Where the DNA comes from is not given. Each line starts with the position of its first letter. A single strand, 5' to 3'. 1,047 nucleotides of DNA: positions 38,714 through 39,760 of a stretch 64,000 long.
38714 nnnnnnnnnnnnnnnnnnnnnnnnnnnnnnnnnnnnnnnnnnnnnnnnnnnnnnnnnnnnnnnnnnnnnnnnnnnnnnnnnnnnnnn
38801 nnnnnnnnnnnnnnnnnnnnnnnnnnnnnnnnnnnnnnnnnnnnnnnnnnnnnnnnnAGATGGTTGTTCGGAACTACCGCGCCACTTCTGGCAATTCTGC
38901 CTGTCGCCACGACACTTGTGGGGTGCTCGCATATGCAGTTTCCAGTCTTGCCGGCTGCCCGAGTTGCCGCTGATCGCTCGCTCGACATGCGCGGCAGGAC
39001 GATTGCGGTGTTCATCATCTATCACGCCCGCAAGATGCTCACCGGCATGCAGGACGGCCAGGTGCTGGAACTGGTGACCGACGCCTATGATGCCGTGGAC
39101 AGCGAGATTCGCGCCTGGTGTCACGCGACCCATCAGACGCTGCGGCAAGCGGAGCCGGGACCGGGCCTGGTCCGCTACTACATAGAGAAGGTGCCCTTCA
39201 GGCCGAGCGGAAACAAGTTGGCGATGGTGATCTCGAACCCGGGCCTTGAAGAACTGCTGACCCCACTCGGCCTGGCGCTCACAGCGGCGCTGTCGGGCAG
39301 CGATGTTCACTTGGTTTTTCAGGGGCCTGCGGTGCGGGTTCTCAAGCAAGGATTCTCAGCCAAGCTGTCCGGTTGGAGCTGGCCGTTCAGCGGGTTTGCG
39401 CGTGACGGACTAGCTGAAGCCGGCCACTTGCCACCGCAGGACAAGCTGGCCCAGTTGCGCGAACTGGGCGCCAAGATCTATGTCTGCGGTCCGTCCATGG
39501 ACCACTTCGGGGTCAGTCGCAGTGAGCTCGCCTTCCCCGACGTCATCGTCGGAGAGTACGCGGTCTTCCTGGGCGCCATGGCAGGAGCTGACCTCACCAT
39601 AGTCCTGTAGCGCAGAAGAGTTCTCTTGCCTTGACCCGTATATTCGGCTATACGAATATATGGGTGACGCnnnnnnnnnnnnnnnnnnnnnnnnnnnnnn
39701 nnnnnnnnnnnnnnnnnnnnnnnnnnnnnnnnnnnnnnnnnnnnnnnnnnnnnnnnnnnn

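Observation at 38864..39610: Cys-less TusA-like domain fused to a DsrE/DsrF-like domain inside the ars operon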

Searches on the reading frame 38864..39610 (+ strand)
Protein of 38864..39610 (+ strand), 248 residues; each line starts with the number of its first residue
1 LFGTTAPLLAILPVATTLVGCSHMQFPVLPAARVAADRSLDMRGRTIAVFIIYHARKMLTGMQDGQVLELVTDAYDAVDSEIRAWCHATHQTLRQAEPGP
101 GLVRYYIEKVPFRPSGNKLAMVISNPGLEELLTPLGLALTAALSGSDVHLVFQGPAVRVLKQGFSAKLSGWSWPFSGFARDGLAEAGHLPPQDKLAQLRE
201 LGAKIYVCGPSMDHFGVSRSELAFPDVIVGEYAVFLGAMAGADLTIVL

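Call 3: search_protein_families(library=pfam, proteins=[window:38864-39610:+], max_evalue=0.01)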
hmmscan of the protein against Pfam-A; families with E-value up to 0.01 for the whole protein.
window:38864-39610:+ (248 aa): 2 families
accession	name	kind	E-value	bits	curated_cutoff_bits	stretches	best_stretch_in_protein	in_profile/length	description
PF02635.20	DsrE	-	2.6e-11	44.1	22.7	1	118-244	2-112/116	DsrE/DsrF-like family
PF01206.22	TusA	-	8.1e-05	22.8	28.6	1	55-109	17-70/70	Sulfurtransferase TusA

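Call 4: search_protein_families(library=ncbifam, proteins=[window:38864-39610:+], max_evalue=0.01)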
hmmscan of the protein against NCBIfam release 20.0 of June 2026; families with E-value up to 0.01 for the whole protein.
window:38864-39610:+ (248 aa): 1 family
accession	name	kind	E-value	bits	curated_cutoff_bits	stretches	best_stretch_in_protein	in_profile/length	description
NF008242.0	PRK11018.1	equivalog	0.0041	16.7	79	1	34-108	5-77/78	sulfurtransferase-like selenium metabolism protein YedF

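Call 5: find_homologous_proteins(query=window:38864-39610:+, max_evalue=0.001)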
Query window:38864-39610:+ (248 aa): 226 proteins with E <= 0.001 among 5526 candidates; the best 120 are listed.
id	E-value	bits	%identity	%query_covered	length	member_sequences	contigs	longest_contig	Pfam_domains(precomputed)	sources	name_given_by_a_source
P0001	4.5e-144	496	99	91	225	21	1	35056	PF02635.21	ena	-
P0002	3.1e-138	477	86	98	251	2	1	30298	PF02635.21,PF01206.23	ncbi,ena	-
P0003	3.6e-135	467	87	92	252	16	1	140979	PF02635.21,PF01206.23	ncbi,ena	-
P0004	3.2e-131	454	90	90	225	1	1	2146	PF02635.21,PF01206.23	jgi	jgi:predicted peroxiredoxin/TusA-related sulfurtransferase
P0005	1.1e-124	433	79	97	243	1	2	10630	PF02635.21,PF01206.23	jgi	jgi:predicted peroxiredoxin/TusA-related sulfurtransferase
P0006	3.0e-122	425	78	97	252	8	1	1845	PF02635.21,PF01206.23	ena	-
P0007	4.1e-109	382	80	83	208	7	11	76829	PF02635.21,PF01206.23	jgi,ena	jgi:predicted peroxiredoxin/TusA-related sulfurtransferase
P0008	4.9e-106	372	76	87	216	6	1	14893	PF02635.21,PF01206.23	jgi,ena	jgi:predicted peroxiredoxin/TusA-related sulfurtransferase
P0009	3.7e-81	290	55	97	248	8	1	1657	PF02635.21,PF13686.12,PF01206.23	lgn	-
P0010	5.7e-78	280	55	97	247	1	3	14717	PF02635.21,PF13686.12,PF01206.23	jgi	jgi:predicted peroxiredoxin/TusA-related sulfurtransferase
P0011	5.9e-78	280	55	97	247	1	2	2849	PF02635.21,PF13686.12,PF01206.23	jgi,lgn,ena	-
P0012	7.5e-78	279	56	97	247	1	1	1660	PF02635.21,PF13686.12,PF01206.23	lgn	-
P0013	8.2e-78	279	55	97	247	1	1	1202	PF02635.21,PF13686.12,PF01206.23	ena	-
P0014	9.8e-78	279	55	97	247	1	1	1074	PF02635.21,PF13686.12,PF01206.23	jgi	-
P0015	1.3e-77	279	55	97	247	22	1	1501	PF02635.21,PF13686.12,PF01206.23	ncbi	-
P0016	4.7e-77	277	55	97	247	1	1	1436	PF02635.21,PF13686.12,PF01206.23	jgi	-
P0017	6.8e-77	276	56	95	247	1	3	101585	PF02635.21,PF13686.12,PF01206.23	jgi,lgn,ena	-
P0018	1.8e-76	275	54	97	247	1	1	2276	PF02635.21,PF13686.12,PF01206.23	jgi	jgi:predicted peroxiredoxin/TusA-related sulfurtransferase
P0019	2.5e-76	274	54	96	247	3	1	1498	PF02635.21,PF13686.12,PF01206.23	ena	-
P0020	2.8e-76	274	53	97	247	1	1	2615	PF02635.21,PF01206.23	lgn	-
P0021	3.0e-76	274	53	97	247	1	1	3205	PF02635.21,PF13686.12,PF01206.23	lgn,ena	-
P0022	5.1e-76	273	54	97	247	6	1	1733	PF02635.21,PF13686.12,PF01206.23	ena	-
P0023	2.5e-75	271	54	97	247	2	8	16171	PF02635.21,PF13686.12,PF01206.23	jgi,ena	jgi:predicted peroxiredoxin/TusA-related sulfurtransferase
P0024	3.3e-75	271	54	95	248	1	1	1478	PF02635.21,PF13686.12,PF01206.23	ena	-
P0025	8.3e-75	269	54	97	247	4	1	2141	PF02635.21,PF13686.12,PF01206.23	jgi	-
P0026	1.1e-74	269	61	82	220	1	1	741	PF02635.21,PF13686.12,PF01206.23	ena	-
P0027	1.4e-74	269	54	92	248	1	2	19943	PF02635.21,PF13686.12,PF01206.23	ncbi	-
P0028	1.5e-74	269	53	96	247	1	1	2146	PF02635.21,PF13686.12,PF01206.23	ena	-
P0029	3.0e-74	268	53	97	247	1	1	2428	PF02635.21,PF13686.12,PF01206.23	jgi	jgi:predicted peroxiredoxin/TusA-related sulfurtransferase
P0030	3.4e-74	267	55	89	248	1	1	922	PF02635.21,PF13686.12,PF01206.23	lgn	-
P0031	6.4e-74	267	54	93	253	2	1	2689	PF02635.21,PF01206.23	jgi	jgi:predicted peroxiredoxin/TusA-related sulfurtransferase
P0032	1.3e-73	266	54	95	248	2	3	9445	PF02635.21,PF13686.12,PF01206.23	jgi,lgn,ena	-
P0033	1.9e-73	265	53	94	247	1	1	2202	PF02635.21,PF13686.12,PF01206.23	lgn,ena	-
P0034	3.6e-73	264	50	97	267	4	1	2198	PF02635.21,PF01206.23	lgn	-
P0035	8.8e-73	263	52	97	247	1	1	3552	PF02635.21,PF13686.12,PF01206.23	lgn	-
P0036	2.1e-72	262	54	97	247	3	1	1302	PF02635.21,PF13686.12,PF01206.23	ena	-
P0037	2.1e-72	262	57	87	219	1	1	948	PF02635.21,PF13686.12,PF01206.23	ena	-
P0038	4.3e-72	261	50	97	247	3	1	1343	PF02635.21,PF13686.12,PF01206.23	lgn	-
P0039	5.5e-72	260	57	86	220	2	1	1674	PF02635.21,PF01206.23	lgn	-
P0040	5.6e-72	260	56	87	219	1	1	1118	PF02635.21,PF13686.12,PF01206.23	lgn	-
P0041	5.7e-72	260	51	95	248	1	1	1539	PF02635.21,PF13686.12,PF01206.23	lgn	-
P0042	7.7e-72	260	57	87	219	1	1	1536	PF02635.21,PF13686.12,PF01206.23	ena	-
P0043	1.9e-71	259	58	85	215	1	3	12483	PF02635.21,PF01206.23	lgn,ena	-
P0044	2.9e-71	258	57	88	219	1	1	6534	PF02635.21,PF01206.23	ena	-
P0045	3.5e-71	258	49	97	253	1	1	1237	PF02635.21,PF13686.12,PF01206.23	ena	-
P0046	3.6e-71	258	56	87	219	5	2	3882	PF02635.21,PF13686.12,PF01206.23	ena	-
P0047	4.2e-71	257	55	86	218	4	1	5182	PF02635.21,PF01206.23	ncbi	ncbi:DsrE family protein [Chloroflexota bacterium]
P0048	5.2e-71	257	56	87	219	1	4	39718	PF02635.21,PF13686.12,PF01206.23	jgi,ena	-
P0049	5.2e-71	257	51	94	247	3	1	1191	PF02635.21,PF13686.12,PF01206.23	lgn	-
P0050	5.4e-71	257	57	86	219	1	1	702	PF02635.21,PF13686.12,PF01206.23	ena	-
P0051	9.8e-71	256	54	87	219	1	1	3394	PF02635.21,PF13686.12,PF01206.23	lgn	-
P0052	1.4e-70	256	54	87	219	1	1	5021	PF02635.21,PF13686.12,PF01206.23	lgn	-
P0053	1.5e-70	256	55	87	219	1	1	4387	PF02635.21,PF13686.12,PF01206.23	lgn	-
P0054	2.2e-70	255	56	87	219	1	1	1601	PF02635.21,PF13686.12,PF01206.23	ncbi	-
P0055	2.7e-70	255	55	87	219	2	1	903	PF02635.21,PF13686.12,PF01206.23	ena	-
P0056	4.1e-70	254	54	89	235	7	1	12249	PF02635.21,PF13686.12,PF01206.23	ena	-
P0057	5.4e-70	254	48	93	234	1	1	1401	PF02635.21,PF01206.23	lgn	-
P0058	9.9e-70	253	60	83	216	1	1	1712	PF02635.21,PF01206.23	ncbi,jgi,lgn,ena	-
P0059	2.5e-69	252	55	88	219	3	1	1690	PF02635.21,PF01206.23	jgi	jgi:predicted peroxiredoxin/TusA-related sulfurtransferase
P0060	2.6e-69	251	56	84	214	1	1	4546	PF02635.21,PF01206.23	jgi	-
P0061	3.6e-69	251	56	87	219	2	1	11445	PF02635.21,PF01206.23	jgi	jgi:predicted peroxiredoxin/TusA-related sulfurtransferase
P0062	4.9e-69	251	55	84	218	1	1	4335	PF02635.21,PF01206.23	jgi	jgi:predicted peroxiredoxin/TusA-related sulfurtransferase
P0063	5.6e-69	250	54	87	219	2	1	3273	PF02635.21,PF13686.12,PF01206.23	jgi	jgi:predicted peroxiredoxin/TusA-related sulfurtransferase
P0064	9.8e-69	250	59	83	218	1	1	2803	PF02635.21,PF01206.23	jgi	jgi:predicted peroxiredoxin/TusA-related sulfurtransferase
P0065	1.2e-68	249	55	85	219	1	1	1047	PF02635.21,PF13686.12,PF01206.23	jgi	jgi:predicted peroxiredoxin/TusA-related sulfurtransferase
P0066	1.4e-68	249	55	85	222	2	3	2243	PF02635.21,PF13686.12,PF01206.23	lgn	-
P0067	3.6e-68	248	53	88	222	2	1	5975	PF02635.21,PF01206.23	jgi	jgi:predicted peroxiredoxin/TusA-related sulfurtransferase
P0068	4.8e-68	247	47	98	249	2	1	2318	PF02635.21,PF01206.23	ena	-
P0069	5.3e-68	247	55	85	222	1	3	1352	PF02635.21,PF01206.23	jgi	jgi:predicted peroxiredoxin/TusA-related sulfurtransferase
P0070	5.4e-68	247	52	93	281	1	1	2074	PF02635.21,PF01206.23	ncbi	-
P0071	6.4e-68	247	55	88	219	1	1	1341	PF02635.21,PF13686.12,PF01206.23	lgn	-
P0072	6.7e-68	247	56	84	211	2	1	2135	PF02635.21,PF13686.12,PF01206.23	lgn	-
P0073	9.0e-68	246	52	88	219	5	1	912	PF02635.21,PF13686.12,PF01206.23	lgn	-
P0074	1.5e-67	246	56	87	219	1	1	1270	PF02635.21,PF01206.23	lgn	-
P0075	1.7e-67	246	57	85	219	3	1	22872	PF02635.21,PF01206.23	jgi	jgi:predicted peroxiredoxin/TusA-related sulfurtransferase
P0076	1.7e-67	246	47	97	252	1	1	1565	PF02635.21,PF13686.12,PF01206.23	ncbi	-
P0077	2.0e-67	245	56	83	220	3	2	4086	PF02635.21,PF01206.23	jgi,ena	-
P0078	4.0e-67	244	59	82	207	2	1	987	PF02635.21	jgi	jgi:predicted peroxiredoxin/TusA-related sulfurtransferase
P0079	5.5e-67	244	51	87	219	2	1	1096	PF02635.21,PF13686.12,PF01206.23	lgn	-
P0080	1.4e-66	243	57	85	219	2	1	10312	PF02635.21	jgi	jgi:predicted peroxiredoxin/TusA-related sulfurtransferase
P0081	1.5e-66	243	52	87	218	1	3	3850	PF02635.21,PF01206.23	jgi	jgi:predicted peroxiredoxin/TusA-related sulfurtransferase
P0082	1.7e-66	242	51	88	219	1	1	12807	PF02635.21,PF13686.12,PF01206.23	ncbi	-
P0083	1.9e-66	242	51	87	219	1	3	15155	PF02635.21,PF13686.12,PF01206.23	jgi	jgi:predicted peroxiredoxin/TusA-related sulfurtransferase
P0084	2.8e-66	242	53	87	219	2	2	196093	PF02635.21,PF01206.23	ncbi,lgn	-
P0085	5.3e-66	241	55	87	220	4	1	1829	PF02635.21,PF13686.12,PF01206.23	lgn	-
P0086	1.2e-65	240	55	84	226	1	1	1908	PF02635.21,PF01206.23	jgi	jgi:predicted peroxiredoxin/TusA-related sulfurtransferase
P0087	2.7e-65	238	51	92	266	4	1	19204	PF02635.21,PF01206.23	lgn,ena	-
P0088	3.4e-65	238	55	87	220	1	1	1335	PF02635.21,PF01206.23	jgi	jgi:predicted peroxiredoxin/TusA-related sulfurtransferase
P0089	5.2e-65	237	53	86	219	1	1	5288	PF02635.21,PF01206.23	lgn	-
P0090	6.2e-65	237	54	87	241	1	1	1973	PF02635.21,PF01206.23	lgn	-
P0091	1.1e-64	236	55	83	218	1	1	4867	PF02635.21,PF01206.23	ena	-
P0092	1.1e-64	236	52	88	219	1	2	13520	PF02635.21,PF01206.23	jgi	jgi:predicted peroxiredoxin/TusA-related sulfurtransferase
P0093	1.5e-64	236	60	75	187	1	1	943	PF02635.21,PF13686.12,PF01206.23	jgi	jgi:predicted peroxiredoxin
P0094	1.9e-64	236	51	87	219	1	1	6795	PF02635.21,PF13686.12,PF01206.23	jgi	jgi:predicted peroxiredoxin/TusA-related sulfurtransferase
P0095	2.3e-64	235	52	85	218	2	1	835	PF02635.21,PF01206.23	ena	-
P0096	6.3e-64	234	50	88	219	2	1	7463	PF02635.21,PF13686.12,PF01206.23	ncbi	-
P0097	1.1e-63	233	52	85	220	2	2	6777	PF02635.21,PF13686.12,PF01206.23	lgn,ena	-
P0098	1.9e-63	232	50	84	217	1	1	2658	PF02635.21,PF01206.23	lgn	-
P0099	2.6e-63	232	50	87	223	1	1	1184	PF02635.21,PF01206.23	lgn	-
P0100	3.5e-63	231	51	87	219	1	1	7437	PF02635.21,PF01206.23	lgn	-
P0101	3.6e-63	231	50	84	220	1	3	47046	PF02635.21,PF13686.12,PF01206.23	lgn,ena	-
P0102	7.9e-63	230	47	99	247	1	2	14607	PF02635.21,PF01206.23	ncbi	-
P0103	1.0e-62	230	47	97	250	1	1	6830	PF02635.21,PF13686.12,PF01206.23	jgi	jgi:predicted peroxiredoxin/TusA-related sulfurtransferase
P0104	1.6e-62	229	53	83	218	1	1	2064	PF02635.21,PF01206.23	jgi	jgi:predicted peroxiredoxin/TusA-related sulfurtransferase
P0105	1.6e-62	229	55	85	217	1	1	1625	PF02635.21,PF01206.23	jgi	jgi:predicted peroxiredoxin/TusA-related sulfurtransferase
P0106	1.9e-62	229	54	83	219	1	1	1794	PF02635.21,PF01206.23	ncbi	-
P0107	1.9e-62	229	55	84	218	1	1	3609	PF02635.21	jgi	jgi:predicted peroxiredoxin/TusA-related sulfurtransferase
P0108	2.0e-62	229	54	85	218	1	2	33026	PF02635.21,PF01206.23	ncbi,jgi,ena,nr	ncbi:MAG: DsrE family protein [Acidimicrobiia bacterium]|nr:DsrE family protein [Acidimicrobiia bact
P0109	2.4e-62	229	48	87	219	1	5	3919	PF02635.21,PF13686.12,PF01206.23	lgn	-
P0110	3.0e-62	228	51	88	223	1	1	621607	PF02635.21,PF01206.23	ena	-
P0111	3.4e-62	228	52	85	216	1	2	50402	PF02635.21,PF01206.23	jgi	jgi:predicted peroxiredoxin/TusA-related sulfurtransferase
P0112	5.9e-62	227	52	84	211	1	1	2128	PF02635.21,PF01206.23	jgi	jgi:predicted peroxiredoxin/TusA-related sulfurtransferase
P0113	7.0e-62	227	51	85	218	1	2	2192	PF02635.21,PF01206.23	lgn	-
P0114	1.5e-61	226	52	83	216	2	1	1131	PF02635.21,PF01206.23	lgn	-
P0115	1.5e-61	226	50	88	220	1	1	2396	PF02635.21,PF01206.23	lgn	-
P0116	1.6e-61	226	51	86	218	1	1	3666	PF02635.21,PF01206.23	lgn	-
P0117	2.8e-61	225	52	87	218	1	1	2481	PF02635.21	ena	-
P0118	2.9e-61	225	56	75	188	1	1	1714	PF02635.21,PF13686.12,PF01206.23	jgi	jgi:predicted peroxiredoxin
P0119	3.5e-61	225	50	85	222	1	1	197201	PF02635.21,PF01206.23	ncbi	-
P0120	4.5e-61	225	55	80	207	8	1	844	PF02635.21,PF01206.23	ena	-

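Call 6: search_solved_structures(query=window:38864-39610:+, max_evalue=1, show_alignments=3)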
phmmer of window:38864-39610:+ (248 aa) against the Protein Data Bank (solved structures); distinct sequences matched with E-value up to 1: 3.
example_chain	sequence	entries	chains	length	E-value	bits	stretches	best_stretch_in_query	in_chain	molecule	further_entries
2qs7_A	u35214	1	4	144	0.00017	24.4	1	117-242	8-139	Uncharacterized protein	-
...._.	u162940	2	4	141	0.65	12.7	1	88-147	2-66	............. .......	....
7ncv_A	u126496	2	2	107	0.91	12.2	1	69-136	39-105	Glutaredoxin, CPYC type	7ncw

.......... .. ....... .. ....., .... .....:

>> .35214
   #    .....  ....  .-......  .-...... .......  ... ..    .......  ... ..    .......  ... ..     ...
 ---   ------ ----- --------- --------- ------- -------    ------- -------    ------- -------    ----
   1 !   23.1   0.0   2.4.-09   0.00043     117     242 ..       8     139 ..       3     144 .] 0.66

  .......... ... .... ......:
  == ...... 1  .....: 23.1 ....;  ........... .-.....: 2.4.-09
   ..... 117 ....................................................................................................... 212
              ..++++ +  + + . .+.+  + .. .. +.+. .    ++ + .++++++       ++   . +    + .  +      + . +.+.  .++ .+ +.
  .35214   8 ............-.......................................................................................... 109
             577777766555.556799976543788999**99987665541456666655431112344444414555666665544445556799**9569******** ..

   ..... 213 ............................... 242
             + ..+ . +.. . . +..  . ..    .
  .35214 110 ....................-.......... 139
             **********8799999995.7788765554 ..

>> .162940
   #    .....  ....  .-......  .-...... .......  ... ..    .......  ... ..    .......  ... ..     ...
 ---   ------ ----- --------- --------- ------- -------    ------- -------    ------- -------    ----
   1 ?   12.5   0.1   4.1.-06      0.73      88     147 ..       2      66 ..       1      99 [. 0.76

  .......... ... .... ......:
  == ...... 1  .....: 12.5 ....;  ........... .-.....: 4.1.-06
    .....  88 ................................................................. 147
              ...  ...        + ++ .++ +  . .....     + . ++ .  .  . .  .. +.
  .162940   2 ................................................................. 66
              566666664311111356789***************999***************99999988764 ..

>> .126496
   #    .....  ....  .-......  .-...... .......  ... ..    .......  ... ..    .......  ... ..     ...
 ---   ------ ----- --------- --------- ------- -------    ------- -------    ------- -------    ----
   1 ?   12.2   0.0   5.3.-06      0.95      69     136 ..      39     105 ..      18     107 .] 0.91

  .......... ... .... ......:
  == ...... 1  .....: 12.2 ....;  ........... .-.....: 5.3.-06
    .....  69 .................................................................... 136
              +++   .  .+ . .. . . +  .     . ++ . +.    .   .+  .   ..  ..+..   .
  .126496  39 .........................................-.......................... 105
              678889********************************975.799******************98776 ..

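Call 11: find_related_loci(query=A1, collection=genome_contigs, flank=8000)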
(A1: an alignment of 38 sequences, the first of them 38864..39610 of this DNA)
Query A1 (248 aa) in genome_contigs; peptide patterns used: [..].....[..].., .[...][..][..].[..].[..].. (x = any residue, [..] = any of these).
188 stretches matched a pattern; 77 encode a relative of the query (tblastn E <= 1e-3); 77 distinct loci.
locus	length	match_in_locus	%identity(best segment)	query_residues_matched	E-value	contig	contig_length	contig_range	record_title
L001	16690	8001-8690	87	20-248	1e-135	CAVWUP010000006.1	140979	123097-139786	MAG: uncultured delta proteobacterium isolate MFD01689.bin.1.110 genome assembly, contig: contig_18891, whole genome sho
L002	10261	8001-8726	55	9-248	1e-87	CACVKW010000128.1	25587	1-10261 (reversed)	Olavius sp. associated proteobacterium Delta 1 isolate mag2:49deedb4-927c-43a8-ad40-04e63e16f3c8 genome assembly, contig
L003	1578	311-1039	51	8-248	5e-87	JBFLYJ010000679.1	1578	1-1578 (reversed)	MAG: Nitrospirota bacterium isolate MAG082 MAG082_679, whole genome shotgun sequence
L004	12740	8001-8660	53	29-248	1e-78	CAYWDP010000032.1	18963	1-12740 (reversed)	MAG TPA_asm: uncultured Dehalococcoidia bacterium isolate SRP239594_co1_65 genome assembly, contig: NODE_1133_length_189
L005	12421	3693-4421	49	8-248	1e-75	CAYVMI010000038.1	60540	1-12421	MAG TPA_asm: uncultured Desulfobacterales bacterium isolate SRP167671_co2_52 genome assembly, contig: NODE_611_length_60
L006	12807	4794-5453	51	29-248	1e-76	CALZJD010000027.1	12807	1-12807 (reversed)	MAG: Thermodesulfovibrionia bacterium isolate FO_M_Nitrospirota_05 genome assembly, contig: scaffold_4144, whole genome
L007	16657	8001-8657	56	28-246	4e-75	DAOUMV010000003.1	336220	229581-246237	MAG TPA_asm: Dehalococcoidia bacterium isolate W92_284 k127_694589, whole genome shotgun sequence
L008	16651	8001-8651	53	31-248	3e-74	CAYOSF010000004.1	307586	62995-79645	MAG TPA_asm: uncultured Dehalococcoidia bacterium isolate SRP323688_co1_41 genome assembly, contig: NODE_47_length_30758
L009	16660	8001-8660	50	29-248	1e-73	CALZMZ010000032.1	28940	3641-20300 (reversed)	MAG: Thermodesulfovibrionia bacterium isolate FO_M_Nitrospirota_06 genome assembly, contig: scaffold_2637, whole genome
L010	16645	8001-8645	55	34-248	5e-72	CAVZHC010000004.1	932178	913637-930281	MAG: uncultured Actinomycetota bacterium isolate MFD03044.bin.1.165 genome assembly, contig: contig_3233, whole genome s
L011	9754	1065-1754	50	17-246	4e-69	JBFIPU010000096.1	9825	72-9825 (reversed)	MAG: Acidimicrobiia bacterium isolate Mix_sand12.2021.10.Z.63 k141_980670_length_9825_cov_20.0013, whole genome shotgun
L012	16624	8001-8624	52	39-246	1e-67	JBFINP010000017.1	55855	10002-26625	MAG: Acidimicrobiia bacterium isolate Mix_sand12.2021.10.G.66 k141_1283463_length_55855_cov_32.3438, whole genome shotgu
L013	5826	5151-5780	54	39-248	8e-67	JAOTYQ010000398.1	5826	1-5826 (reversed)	MAG: Acidimicrobiia bacterium isolate 21_Jan_SF_Bin50 21_Jan_SF_Bin50_scaffold_14306_c1, whole genome shotgun sequence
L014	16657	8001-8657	49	30-248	2e-66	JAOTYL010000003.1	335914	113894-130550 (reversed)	MAG: Myxococcales bacterium isolate 21_Jan_SF_Bin46 21_Jan_SF_Bin46_scaffold_5_c1, whole genome shotgun sequence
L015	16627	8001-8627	50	40-248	5e-66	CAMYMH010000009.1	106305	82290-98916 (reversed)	MAG: uncultured Acidimicrobiaceae bacterium isolate ES_M_Acidobacteriota_15 genome assembly, contig: scaffold_274, whole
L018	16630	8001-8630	50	39-248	3e-65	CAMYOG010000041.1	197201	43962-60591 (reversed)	MAG: Thermoanaerobaculia bacterium isolate ES_Acidobacteriota_04 genome assembly, contig: scaffold_4, whole genome shotg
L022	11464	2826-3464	50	34-246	5e-64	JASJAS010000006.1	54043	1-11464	MAG: Acidimicrobiia bacterium isolate MO_035.B13 MO_035.c_81, whole genome shotgun sequence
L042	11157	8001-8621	50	38-244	6e-59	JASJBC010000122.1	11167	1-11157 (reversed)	MAG: Acidimicrobiia bacterium isolate MO_071.B23 MO_071.c_1754, whole genome shotgun sequence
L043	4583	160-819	49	29-248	6e-59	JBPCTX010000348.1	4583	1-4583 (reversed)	MAG: Acidimicrobiia bacterium isolate MAG_seacave_84 S1Ck127_4298484, whole genome shotgun sequence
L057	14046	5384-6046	39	29-248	2e-54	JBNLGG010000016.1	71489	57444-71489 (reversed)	MAG: Cyclobacteriaceae bacterium isolate C1.bin.22.strict NODE_16_length_71489_cov_8.052133, whole genome shotgun sequen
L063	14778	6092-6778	45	23-248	3e-52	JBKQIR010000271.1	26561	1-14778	MAG: Solirubrobacteraceae bacterium isolate BAr2D2E2F__bin_42 BAr2D2E2F_000000290092, whole genome shotgun sequence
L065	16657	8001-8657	45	30-248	3e-51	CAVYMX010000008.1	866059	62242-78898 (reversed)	MAG: uncultured Solirubrobacterales bacterium isolate MFD05705.bin.2.87 genome assembly, contig: contig_41116, whole gen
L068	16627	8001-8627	48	40-248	2e-50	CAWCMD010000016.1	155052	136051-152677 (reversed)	MAG: uncultured Solirubrobacterales bacterium isolate MFD01872.bin.1.223 genome assembly, contig: contig_75501, whole ge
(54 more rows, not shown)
